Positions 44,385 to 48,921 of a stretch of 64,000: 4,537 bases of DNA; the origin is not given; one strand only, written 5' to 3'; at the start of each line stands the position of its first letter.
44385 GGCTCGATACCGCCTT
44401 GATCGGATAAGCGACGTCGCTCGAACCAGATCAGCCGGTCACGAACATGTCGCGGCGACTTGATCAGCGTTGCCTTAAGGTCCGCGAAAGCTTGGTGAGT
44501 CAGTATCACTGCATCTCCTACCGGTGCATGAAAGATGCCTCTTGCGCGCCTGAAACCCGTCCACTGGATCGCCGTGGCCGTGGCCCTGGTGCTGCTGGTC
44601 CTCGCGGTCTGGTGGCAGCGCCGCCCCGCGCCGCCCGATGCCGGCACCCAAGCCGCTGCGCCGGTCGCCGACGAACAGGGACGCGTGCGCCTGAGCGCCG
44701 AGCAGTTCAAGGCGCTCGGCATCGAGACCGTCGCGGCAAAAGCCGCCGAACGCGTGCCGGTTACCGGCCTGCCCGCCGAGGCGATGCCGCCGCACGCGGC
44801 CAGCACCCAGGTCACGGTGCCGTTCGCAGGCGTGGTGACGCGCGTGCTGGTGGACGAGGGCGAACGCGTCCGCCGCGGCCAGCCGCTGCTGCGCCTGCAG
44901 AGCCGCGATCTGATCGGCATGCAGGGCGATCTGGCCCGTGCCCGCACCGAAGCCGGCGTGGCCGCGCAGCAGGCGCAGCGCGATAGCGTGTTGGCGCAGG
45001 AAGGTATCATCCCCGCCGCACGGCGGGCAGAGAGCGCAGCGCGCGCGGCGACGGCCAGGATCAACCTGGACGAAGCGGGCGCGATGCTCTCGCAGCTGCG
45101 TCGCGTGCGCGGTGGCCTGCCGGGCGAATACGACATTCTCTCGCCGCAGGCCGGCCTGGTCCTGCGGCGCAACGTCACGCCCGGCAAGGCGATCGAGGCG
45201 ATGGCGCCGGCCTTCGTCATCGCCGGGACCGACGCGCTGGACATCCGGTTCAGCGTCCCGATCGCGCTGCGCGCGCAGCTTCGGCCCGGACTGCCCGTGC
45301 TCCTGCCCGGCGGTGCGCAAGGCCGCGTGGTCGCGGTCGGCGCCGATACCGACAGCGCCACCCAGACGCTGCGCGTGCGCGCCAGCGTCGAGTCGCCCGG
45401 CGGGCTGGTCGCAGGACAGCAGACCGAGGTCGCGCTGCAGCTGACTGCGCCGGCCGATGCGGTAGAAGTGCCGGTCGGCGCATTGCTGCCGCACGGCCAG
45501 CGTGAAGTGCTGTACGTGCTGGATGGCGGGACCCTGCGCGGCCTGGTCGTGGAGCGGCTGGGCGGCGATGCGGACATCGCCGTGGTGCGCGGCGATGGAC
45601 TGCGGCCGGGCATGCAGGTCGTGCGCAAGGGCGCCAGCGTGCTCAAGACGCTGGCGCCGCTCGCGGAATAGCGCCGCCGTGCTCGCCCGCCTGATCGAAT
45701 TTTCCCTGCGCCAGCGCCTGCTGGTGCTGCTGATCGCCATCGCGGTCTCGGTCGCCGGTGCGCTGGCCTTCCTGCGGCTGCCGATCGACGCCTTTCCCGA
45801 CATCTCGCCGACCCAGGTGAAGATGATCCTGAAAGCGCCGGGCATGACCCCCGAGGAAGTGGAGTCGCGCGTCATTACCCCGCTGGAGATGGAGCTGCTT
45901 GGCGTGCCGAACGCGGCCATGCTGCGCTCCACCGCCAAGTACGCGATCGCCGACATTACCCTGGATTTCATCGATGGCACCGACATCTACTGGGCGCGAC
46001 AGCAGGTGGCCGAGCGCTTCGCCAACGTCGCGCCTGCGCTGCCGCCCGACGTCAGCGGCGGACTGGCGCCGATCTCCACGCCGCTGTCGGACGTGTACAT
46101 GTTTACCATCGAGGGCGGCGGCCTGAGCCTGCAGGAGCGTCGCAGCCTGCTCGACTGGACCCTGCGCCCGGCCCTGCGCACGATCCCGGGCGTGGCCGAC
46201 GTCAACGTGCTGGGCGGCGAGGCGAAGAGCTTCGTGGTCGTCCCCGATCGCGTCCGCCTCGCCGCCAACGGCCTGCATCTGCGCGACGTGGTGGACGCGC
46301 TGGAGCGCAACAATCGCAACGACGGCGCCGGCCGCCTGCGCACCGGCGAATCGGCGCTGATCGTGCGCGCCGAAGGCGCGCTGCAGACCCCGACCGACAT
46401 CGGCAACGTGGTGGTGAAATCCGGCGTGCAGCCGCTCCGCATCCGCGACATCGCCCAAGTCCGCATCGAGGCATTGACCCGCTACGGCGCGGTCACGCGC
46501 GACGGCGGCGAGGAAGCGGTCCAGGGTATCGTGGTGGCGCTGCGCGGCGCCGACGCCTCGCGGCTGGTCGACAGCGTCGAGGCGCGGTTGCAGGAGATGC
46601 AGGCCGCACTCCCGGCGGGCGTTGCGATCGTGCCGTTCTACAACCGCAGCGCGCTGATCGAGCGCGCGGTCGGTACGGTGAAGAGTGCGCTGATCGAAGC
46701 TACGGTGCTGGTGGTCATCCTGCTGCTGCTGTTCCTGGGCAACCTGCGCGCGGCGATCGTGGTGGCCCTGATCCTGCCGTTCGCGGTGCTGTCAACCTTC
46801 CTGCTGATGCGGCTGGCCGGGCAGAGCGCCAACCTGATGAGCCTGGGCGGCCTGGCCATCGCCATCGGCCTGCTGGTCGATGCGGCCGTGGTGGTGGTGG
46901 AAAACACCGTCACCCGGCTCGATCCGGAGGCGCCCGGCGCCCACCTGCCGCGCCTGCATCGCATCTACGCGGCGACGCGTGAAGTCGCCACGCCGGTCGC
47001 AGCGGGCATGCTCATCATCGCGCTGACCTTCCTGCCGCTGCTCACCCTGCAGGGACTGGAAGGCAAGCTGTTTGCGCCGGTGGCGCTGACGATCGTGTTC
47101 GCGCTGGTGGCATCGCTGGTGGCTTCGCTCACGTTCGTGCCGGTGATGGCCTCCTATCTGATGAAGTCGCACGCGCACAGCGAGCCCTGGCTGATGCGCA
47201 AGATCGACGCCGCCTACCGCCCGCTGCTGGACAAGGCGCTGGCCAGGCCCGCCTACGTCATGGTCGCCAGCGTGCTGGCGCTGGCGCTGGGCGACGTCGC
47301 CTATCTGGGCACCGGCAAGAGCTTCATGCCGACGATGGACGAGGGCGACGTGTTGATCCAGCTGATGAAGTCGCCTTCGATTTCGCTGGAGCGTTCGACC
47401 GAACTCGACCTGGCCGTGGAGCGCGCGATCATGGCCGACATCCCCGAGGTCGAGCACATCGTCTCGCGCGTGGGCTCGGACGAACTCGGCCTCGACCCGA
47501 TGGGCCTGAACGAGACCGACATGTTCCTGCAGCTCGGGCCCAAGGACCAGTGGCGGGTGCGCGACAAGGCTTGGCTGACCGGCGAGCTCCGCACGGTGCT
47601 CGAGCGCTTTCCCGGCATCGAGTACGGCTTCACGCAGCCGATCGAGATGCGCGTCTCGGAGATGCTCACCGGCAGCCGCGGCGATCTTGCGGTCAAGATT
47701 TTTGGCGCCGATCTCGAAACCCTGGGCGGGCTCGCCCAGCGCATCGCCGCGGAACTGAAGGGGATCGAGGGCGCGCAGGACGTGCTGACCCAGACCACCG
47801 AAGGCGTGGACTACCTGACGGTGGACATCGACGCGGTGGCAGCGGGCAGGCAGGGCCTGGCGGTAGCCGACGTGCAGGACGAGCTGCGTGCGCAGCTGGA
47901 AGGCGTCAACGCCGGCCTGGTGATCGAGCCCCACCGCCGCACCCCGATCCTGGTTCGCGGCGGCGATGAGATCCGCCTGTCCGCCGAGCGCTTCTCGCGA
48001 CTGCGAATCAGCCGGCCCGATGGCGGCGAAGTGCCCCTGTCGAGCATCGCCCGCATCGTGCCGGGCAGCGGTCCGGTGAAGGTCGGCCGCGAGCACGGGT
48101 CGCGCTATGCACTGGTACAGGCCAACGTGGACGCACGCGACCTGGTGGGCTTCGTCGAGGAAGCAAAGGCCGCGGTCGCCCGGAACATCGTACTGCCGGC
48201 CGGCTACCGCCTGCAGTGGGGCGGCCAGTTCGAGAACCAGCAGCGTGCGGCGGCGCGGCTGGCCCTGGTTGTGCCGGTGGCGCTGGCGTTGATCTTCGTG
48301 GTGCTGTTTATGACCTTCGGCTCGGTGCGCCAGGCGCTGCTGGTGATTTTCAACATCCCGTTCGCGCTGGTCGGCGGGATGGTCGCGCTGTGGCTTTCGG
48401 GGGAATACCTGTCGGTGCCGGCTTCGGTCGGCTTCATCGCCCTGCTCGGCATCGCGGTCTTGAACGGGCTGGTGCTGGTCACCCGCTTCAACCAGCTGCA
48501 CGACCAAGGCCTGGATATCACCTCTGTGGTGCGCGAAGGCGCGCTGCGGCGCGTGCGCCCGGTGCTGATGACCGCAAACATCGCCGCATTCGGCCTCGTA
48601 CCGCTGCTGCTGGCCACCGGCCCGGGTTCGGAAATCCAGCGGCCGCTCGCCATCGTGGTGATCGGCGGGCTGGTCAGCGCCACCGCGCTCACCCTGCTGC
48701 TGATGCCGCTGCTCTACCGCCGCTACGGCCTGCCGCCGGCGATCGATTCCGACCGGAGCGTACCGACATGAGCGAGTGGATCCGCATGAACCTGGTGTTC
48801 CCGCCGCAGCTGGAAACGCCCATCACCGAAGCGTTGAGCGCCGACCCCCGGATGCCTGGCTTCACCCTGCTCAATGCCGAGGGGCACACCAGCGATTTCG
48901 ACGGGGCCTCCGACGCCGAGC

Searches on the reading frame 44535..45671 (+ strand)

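Call 15: search_protein_families(library=pfam, proteins=[window:44535-45671:+], max_evalue=0.0001)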
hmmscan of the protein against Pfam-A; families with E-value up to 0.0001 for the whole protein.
window:44535-45671:+ (378 aa): 3 families
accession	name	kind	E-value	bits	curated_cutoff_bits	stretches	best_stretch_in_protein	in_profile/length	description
PF16576.10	HlyD_D23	-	1.2e-18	67.6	30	1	91-290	20-206/214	Barrel-sandwich domain of CusB or HlyD membrane-fusion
PF13437.12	HlyD_3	-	1.4e-15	58.4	22.2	1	201-289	2-97/106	HlyD family secretion protein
PF13533.13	Biotin_lipoyl_2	-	2e-05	24.8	29.8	0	92-121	2-31/32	Biotin-lipoyl like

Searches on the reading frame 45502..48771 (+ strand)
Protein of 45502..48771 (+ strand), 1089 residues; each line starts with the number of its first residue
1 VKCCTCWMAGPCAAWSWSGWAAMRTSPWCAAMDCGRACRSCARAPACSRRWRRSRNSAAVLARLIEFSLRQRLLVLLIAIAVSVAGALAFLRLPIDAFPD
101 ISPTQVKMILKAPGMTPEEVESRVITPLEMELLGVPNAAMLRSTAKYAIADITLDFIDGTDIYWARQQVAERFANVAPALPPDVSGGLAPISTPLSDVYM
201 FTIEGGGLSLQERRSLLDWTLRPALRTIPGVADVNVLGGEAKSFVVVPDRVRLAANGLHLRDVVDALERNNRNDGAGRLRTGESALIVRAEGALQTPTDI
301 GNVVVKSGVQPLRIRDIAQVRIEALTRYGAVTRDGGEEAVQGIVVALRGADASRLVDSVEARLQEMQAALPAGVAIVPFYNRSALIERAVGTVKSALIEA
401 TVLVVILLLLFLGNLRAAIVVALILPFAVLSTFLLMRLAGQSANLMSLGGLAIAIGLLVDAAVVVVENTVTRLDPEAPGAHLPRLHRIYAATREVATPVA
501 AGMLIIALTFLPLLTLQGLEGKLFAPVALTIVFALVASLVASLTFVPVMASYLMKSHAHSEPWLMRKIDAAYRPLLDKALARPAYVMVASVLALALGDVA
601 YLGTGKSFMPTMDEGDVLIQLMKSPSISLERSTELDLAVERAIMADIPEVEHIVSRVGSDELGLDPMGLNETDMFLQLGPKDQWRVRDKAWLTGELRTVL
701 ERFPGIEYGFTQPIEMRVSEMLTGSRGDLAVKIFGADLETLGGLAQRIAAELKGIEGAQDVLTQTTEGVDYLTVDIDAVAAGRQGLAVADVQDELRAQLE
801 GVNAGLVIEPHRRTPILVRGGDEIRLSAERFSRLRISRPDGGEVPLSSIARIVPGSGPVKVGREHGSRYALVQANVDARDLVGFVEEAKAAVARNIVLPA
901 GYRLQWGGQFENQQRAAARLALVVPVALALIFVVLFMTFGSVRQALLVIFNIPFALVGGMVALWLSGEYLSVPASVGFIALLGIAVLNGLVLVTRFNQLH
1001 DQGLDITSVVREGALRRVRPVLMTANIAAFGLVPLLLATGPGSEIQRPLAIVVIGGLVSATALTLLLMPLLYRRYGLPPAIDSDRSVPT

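Call 15: search_protein_families(library=pfam, proteins=[window:45502-48771:+], max_evalue=0.0001)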
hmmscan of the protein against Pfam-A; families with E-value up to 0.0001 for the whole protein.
window:45502-48771:+ (1089 aa): 1 family
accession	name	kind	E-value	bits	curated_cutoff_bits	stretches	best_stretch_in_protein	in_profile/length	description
PF00873.25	ACR_tran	-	9.8e-289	960.9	28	1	65-1073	2-1018/1021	AcrB/AcrD/AcrF family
